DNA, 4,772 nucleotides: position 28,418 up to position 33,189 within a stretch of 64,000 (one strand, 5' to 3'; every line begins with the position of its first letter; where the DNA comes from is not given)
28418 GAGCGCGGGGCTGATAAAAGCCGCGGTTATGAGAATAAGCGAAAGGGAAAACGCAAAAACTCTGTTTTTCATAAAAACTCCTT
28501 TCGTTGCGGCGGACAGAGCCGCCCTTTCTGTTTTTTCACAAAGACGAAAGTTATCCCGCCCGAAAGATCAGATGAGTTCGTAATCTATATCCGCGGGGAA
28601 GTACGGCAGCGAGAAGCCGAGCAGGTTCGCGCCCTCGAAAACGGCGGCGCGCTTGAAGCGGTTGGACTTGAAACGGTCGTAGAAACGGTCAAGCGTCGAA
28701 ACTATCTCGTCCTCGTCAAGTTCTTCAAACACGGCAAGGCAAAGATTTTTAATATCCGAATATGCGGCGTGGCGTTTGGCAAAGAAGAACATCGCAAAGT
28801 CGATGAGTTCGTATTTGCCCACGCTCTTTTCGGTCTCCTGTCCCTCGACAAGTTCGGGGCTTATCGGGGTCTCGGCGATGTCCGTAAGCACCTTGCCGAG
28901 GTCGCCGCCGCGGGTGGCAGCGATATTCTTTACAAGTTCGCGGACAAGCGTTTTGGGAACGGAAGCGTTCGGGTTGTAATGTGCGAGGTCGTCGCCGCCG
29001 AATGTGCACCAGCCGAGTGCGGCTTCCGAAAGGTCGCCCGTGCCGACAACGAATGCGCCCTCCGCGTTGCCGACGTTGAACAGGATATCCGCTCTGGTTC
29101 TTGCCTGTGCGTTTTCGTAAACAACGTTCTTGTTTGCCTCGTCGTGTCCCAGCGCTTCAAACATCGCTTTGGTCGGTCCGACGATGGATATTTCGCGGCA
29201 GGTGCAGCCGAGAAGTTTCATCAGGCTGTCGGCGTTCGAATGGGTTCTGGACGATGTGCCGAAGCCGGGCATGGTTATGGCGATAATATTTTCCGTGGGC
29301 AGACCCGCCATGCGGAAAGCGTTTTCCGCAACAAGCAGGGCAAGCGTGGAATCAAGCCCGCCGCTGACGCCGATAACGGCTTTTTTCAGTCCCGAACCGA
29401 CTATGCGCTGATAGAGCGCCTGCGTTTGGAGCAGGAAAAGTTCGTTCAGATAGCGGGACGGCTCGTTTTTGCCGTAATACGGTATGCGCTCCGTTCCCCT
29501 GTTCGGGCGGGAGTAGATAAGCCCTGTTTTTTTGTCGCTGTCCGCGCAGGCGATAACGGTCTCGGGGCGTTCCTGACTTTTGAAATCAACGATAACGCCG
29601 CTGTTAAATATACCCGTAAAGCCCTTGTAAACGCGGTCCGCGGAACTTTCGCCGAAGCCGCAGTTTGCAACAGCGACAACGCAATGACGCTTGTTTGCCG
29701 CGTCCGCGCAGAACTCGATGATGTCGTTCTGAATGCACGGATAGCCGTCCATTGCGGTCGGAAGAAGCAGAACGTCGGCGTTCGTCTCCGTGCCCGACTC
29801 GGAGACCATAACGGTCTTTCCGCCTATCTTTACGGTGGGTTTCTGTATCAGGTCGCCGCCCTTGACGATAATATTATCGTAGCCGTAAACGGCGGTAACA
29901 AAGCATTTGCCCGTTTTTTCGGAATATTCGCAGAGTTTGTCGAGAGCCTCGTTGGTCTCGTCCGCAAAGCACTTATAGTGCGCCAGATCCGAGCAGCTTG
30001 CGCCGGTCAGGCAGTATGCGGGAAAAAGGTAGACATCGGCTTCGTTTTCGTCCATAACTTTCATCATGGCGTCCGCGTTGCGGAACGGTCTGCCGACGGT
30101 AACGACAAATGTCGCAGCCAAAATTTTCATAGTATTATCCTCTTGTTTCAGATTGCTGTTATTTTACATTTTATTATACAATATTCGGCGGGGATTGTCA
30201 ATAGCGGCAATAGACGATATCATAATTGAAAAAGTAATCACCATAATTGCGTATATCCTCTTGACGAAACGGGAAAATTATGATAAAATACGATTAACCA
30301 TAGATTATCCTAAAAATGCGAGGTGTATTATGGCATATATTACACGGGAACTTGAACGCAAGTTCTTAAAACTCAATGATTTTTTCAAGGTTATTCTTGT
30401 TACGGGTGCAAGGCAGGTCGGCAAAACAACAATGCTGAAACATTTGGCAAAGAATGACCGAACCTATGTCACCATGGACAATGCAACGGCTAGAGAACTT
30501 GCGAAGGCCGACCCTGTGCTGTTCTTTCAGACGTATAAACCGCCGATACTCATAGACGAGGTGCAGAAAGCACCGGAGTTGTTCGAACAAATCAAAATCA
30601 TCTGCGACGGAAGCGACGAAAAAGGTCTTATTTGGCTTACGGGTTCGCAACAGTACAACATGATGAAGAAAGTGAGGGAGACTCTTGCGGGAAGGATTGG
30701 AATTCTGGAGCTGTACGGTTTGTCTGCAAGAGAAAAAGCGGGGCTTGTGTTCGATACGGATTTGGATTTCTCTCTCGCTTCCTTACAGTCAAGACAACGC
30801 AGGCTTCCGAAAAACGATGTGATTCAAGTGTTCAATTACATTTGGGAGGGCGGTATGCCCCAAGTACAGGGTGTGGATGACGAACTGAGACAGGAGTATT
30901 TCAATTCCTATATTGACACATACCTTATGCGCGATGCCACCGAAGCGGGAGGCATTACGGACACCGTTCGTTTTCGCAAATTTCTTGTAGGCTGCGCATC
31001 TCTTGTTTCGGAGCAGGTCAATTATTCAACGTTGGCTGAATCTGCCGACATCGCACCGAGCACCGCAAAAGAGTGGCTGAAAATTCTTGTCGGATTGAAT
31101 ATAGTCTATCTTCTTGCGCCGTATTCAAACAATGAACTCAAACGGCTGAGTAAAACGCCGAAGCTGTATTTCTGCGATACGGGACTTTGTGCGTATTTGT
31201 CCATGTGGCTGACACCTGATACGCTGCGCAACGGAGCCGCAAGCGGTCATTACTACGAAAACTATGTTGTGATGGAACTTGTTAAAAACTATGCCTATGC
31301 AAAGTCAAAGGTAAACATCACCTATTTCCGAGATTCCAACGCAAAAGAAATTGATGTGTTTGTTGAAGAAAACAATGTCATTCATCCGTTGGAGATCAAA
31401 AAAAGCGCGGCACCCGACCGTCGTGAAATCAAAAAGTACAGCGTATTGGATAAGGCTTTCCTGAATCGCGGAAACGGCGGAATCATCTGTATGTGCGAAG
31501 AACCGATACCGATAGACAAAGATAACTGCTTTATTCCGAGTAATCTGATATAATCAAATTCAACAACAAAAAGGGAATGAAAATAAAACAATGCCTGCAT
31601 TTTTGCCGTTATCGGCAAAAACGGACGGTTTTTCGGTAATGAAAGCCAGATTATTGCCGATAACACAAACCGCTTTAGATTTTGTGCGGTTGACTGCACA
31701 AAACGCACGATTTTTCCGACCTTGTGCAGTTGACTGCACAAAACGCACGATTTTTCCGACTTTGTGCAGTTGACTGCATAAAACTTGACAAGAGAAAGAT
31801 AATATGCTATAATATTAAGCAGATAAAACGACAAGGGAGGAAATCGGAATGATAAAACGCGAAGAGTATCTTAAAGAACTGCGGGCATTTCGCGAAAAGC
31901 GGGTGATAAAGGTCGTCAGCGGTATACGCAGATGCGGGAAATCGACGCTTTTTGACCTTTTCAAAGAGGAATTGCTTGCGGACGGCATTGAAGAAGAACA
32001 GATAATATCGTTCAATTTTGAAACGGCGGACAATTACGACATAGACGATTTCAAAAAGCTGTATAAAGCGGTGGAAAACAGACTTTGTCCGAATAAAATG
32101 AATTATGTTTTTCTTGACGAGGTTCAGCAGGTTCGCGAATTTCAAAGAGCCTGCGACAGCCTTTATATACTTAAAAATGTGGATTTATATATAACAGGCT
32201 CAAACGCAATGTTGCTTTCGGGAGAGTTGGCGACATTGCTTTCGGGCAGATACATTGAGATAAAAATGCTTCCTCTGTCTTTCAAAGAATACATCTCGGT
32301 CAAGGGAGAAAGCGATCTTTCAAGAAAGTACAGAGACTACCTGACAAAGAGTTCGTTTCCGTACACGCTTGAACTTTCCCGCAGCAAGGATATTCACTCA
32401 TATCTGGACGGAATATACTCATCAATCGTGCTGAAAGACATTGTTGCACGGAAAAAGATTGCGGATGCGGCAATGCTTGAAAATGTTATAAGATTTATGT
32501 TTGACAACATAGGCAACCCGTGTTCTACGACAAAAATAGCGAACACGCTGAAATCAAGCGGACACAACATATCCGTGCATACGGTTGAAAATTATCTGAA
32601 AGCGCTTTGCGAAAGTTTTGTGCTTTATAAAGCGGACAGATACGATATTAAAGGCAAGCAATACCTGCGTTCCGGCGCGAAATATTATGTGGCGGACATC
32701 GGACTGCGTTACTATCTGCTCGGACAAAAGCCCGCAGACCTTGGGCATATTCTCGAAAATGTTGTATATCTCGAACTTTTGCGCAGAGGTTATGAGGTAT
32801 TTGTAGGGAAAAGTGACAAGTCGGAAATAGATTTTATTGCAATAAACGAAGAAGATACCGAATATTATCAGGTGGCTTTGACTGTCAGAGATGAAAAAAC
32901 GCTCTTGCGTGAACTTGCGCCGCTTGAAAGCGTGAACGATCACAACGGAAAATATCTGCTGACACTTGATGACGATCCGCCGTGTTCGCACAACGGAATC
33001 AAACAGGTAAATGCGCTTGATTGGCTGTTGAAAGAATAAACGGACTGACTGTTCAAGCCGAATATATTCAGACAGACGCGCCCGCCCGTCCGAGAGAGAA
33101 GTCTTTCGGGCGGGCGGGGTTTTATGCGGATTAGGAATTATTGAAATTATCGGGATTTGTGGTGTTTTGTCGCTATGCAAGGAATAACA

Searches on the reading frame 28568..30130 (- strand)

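Call 8: search_protein_families(library=pfam, proteins=[window:28568-30130:-], max_evalue=0.001)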
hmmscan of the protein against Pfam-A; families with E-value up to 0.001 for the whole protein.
window:28568-30130:- (520 aa): 1 family
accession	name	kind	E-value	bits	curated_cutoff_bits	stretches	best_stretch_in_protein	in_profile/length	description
PF02540.23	NAD_synthase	-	1.6e-34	119.6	21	1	238-462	8-216/242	NAD synthase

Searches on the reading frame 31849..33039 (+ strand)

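Call 50: search_protein_families(library=pfam, proteins=[window:31849-33039:+], max_evalue=0.00001)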
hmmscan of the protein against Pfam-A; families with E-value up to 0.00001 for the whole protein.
window:31849-33039:+ (396 aa): 2 families
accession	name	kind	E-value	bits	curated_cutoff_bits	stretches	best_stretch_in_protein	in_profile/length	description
PF13173.12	AAA_14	-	4.9e-33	114.3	27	1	19-148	3-128/129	AAA domain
PF13635.12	DUF4143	-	6.2e-21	75.2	28.1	1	196-334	2-148/160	Domain of unknown function (DUF4143)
